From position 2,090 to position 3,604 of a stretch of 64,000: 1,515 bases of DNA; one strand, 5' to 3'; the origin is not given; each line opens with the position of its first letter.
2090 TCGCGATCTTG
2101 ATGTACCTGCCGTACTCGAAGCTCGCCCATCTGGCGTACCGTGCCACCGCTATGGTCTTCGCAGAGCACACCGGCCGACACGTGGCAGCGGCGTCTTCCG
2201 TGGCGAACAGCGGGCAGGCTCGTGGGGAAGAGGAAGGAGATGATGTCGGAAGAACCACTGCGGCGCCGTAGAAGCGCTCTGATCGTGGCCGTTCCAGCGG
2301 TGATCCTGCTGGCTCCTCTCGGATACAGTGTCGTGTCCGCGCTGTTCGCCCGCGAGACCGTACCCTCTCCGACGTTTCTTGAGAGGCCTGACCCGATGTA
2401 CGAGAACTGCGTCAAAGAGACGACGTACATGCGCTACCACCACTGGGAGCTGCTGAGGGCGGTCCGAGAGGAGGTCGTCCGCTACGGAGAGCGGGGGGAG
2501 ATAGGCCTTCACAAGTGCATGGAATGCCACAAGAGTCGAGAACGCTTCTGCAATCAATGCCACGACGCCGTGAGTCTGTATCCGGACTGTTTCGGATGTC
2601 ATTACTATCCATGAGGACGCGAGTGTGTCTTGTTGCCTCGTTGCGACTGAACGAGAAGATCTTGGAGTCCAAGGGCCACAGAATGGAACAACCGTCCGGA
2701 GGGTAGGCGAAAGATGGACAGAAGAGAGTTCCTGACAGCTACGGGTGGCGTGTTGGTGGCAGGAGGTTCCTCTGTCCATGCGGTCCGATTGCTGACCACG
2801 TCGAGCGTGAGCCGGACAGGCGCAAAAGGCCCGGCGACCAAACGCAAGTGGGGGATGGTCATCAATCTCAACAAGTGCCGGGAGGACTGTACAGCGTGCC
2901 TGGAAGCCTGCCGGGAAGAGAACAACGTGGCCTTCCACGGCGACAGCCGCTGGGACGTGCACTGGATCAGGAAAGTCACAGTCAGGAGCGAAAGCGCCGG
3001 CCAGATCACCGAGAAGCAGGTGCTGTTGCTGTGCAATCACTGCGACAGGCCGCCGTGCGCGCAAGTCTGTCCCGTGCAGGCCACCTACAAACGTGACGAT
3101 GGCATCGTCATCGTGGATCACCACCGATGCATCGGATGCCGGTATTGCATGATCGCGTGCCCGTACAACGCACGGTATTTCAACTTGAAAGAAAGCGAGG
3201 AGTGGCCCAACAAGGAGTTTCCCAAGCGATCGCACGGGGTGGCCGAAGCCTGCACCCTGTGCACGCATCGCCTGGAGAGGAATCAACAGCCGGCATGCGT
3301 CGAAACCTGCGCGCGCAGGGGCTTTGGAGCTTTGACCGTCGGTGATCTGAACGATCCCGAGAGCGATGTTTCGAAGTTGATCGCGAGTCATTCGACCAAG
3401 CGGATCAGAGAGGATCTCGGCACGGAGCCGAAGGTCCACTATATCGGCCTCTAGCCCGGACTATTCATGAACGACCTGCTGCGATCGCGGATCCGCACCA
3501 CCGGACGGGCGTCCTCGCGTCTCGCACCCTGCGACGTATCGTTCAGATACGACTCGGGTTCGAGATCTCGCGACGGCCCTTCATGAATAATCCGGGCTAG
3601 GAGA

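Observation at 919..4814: qmoC overlaps a second DsrJ-DsrO-DsrP-like module: candidate Qmo-JOP transmembrane complex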

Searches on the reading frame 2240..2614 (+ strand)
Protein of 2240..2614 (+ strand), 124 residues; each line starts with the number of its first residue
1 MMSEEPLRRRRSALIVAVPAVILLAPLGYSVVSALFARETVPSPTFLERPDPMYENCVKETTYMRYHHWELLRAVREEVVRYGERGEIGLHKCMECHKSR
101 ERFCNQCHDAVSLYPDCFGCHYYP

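Call 3: search_protein_families(library=pfam, proteins=[window:2240-2614:+], max_evalue=0.01)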
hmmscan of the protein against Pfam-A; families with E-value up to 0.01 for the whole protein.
window:2240-2614:+ (124 aa): 0 families

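Call 4: search_protein_families(library=ncbifam, proteins=[window:2240-2614:+], max_evalue=0.01)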
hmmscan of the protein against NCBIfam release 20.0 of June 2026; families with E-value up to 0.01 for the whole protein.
window:2240-2614:+ (124 aa): 1 family
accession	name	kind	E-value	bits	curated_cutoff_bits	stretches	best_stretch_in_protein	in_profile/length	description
NF038038.1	cytoc_DsrJ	equivalog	1.1e-17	64.4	100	1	18-121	13-121/121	sulfate reduction electron transfer complex DsrMKJOP subunit DsrJ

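Call 37: search_solved_structures(query=window:2240-2614:+, max_evalue=1, show_alignments=2)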
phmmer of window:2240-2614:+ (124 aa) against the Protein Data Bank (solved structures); distinct sequences matched with E-value up to 1: 0.

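Call 92: find_homologous_proteins(query=window:2240-2614:+, max_evalue=0.00001)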
Query window:2240-2614:+ (124 aa): 325 proteins with E <= 0.00001 among 344 candidates; the best 120 are listed.
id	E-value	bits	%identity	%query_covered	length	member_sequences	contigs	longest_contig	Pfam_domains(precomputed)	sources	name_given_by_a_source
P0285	2.5e-66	239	82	99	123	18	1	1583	-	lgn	-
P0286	1.9e-62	227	76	99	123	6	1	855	-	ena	-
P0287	2.2e-59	217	73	99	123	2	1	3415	-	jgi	jgi:hypothetical protein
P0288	3.3e-57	210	73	94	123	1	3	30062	-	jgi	jgi:hypothetical protein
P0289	3.9e-57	210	69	99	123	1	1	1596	-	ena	-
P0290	5.8e-56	206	71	99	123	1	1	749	-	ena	-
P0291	7.0e-56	206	72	99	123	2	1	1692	-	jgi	jgi:hypothetical protein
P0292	1.2e-55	205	68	99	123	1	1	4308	-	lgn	-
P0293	1.5e-55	205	70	99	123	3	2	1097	-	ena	-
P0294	2.0e-55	204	70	99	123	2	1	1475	-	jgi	-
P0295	3.6e-55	203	68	99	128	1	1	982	-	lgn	-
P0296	2.5e-54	201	67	99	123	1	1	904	-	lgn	-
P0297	4.4e-54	200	62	99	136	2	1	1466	-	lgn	-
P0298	4.9e-54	200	68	99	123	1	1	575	-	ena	-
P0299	1.1e-53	199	69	100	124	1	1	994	-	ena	-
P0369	1.3e-48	182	62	94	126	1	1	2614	-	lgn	-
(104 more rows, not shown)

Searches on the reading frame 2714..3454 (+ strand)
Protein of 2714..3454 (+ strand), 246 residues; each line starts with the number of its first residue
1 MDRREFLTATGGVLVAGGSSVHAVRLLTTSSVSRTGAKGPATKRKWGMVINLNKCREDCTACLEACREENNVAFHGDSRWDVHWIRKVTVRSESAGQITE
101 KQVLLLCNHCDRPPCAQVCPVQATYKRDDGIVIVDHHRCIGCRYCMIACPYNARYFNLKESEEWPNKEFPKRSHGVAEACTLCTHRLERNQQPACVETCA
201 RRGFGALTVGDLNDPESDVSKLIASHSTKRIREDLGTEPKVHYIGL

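Call 3: search_protein_families(library=pfam, proteins=[window:2714-3454:+], max_evalue=0.01)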
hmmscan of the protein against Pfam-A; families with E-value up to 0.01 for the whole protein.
window:2714-3454:+ (246 aa): 11 families
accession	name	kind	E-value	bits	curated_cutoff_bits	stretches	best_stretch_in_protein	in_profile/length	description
PF13247.11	Fer4_11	-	1.1e-18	67.7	26.2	1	106-201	9-92/100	4Fe-4S dicluster domain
PF12838.12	Fer4_7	-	2.1e-10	41.4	27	2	138-200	1-49/52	4Fe-4S dicluster domain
PF12837.12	Fer4_6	-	6.3e-08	32.6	25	1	132-153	2-23/24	4Fe-4S binding domain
PF13237.11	Fer4_10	-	1.5e-07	31.7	25.5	2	132-199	2-52/53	4Fe-4S dicluster domain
PF12797.12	Fer4_2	-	2.8e-07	30.5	24.5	2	131-151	2-22/22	4Fe-4S binding domain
PF00037.32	Fer4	-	5.5e-07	29.6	21.1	1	132-154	1-23/24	4Fe-4S binding domain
PF13187.11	Fer4_9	-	7.2e-07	29.6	27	1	107-153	2-51/52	4Fe-4S dicluster domain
PF14697.11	Fer4_21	-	0.00029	21.4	35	1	107-151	8-53/59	4Fe-4S dicluster domain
PF25160.1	LdpA_Fe-S-bd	-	0.00029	21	27.6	1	109-152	4-41/49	LdpA Fe-S cluster-binding domain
PF13183.11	Fer4_8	-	0.00053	20.9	27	0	58-122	7-67/68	4Fe-4S dicluster domain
PF13534.11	Fer4_17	-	0.0079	17.2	22.2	0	138-184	1-50/61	4Fe-4S dicluster domain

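Call 4: search_protein_families(library=ncbifam, proteins=[window:2714-3454:+], max_evalue=0.01)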
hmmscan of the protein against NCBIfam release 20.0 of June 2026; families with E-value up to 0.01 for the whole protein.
window:2714-3454:+ (246 aa): 53 families (the best 25 are shown)
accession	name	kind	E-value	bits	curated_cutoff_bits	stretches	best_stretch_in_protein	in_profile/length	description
NF045797.1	DsrO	equivalog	6.5e-85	284.3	200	1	2-244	4-234/235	sulfate reduction electron transfer complex DsrMKJOP subunit DsrO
NF011569.0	PRK14993.1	equivalog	9.3e-51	172.6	416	1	3-246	5-224/244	tetrathionate reductase subunit TtrB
NF041715.1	arsenate_red_ArrB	equivalog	2.7e-44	151.4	450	2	45-160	2-110/233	arsenate respiratory reductase iron-sulfur subunit ArrB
TIGR03149.1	cyt_nit_nrfC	equivalog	3.3e-44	150.9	377.6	1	2-244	3-216/225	cytochrome c nitrite reductase Fe-S protein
NF041782.1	mnquin_red_QrcC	equivalog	7e-42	143.7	400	1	46-244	1-225/239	menaquinone reductase iron-sulfur cluster-binding subunit QrcC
TIGR02951.1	DMSO_dmsB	equivalog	7.6e-28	97.6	214.1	1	46-212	2-153/161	DMSO/selenate family reductase complex B subunit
TIGR03478.1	DMSO_red_II_bet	subfamily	1.9e-26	92.8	480.7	1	105-244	129-253/321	DMSO reductase family type II enzyme, iron-sulfur subunit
NF038355.1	FDH3_beta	equivalog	5.7e-25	88.4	240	1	50-189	7-127/180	formate dehydrogenase FDH3 subunit beta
NF008134.0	PRK10882.1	equivalog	2.1e-22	79.6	263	1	1-218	2-214/329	hydrogenase 2 operon protein HybA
NF045715.1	sulf_resp_HmcB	equivalog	3.7e-22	78.8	420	1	3-202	2-191/307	sulfate respiration complex iron-sulfur protein HmcB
NF042979.1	EthbenzDh_ebdB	equivalog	6.9e-22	77.8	740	1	105-244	151-275/354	ethylbenzene dehydrogenase subunit beta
NF009408.0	PRK12769.1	equivalog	3.2e-18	65.2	1003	1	53-207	10-145/659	formate-dependent uric acid utilization protein AegA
TIGR01660.1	narH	equivalog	2.6e-16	59.1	524.05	1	105-202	181-265/492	nitrate reductase subunit beta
NF007658.0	PRK10330.1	equivalog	1.9e-15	56.8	260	1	105-204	56-152/181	electron transport protein HydN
TIGR01582.1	FDH-beta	equivalog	8.1e-13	48.1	334.7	1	105-202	91-175/283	formate dehydrogenase subunit beta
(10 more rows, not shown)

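Call 39: search_solved_structures(query=window:2714-3454:+, max_evalue=1e-10)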
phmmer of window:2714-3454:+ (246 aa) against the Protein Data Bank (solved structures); distinct sequences matched with E-value up to 1e-10: 18.
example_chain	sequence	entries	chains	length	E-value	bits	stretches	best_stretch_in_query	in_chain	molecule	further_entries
6cz7_B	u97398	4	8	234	5.7e-35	124.1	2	46-160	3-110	4Fe-4S ferredoxin, iron-sulfur binding domain protein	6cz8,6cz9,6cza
2vpw_B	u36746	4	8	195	2.9e-32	115.2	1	45-244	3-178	NRFC PROTEIN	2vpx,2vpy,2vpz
6f0k_B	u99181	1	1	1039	3.1e-25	92.2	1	43-244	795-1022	Fe-S-cluster-containing hydrogenase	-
6lod_B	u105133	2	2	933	4.1e-24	88.5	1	44-244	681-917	Fe-S-cluster-containing hydrogenase components 1-like protein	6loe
8k9e_B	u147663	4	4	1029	2.6e-23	85.9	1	43-189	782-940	Fe-S-cluster-containing hydrogenase components 1-like protein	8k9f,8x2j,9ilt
4ydd_B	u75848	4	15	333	5.4e-22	81.6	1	105-244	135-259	DMSO reductase family type II enzyme, iron-sulfur subunit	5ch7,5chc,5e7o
2ivf_B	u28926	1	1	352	2.4e-21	79.4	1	105-244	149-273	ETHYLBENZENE DEHYDROGENASE BETA-SUBUNIT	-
9vap_B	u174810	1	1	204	3.1e-19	72.5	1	53-211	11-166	4Fe-4S dicluster domain-containing protein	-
6btm_B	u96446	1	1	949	8.1e-19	71.1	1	105-243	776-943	Alternative Complex III subunit B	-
7qv7_A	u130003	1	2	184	6.1e-18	68.3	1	104-209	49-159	Hydrogen dependent carbon dioxide reductase subunit HycB3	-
1q16_B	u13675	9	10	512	4.6e-15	58.8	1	105-202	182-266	Respiratory nitrate reductase 1 beta chain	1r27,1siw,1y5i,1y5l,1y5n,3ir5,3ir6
4v4c_B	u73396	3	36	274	1.8e-14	56.9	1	45-245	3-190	Pyrogallol hydroxytransferase small subunit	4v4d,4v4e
1y4z_B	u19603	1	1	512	2e-14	56.8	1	105-202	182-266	Respiratory nitrate reductase 1 beta chain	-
3egw_B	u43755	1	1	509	2.9e-14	56.2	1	105-202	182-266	Respiratory nitrate reductase 1 beta chain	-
1kqf_B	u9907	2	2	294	3.4e-13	52.7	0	107-203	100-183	FORMATE DEHYDROGENASE, NITRATE-INDUCIBLE, IRON-SULFUR SUBUNIT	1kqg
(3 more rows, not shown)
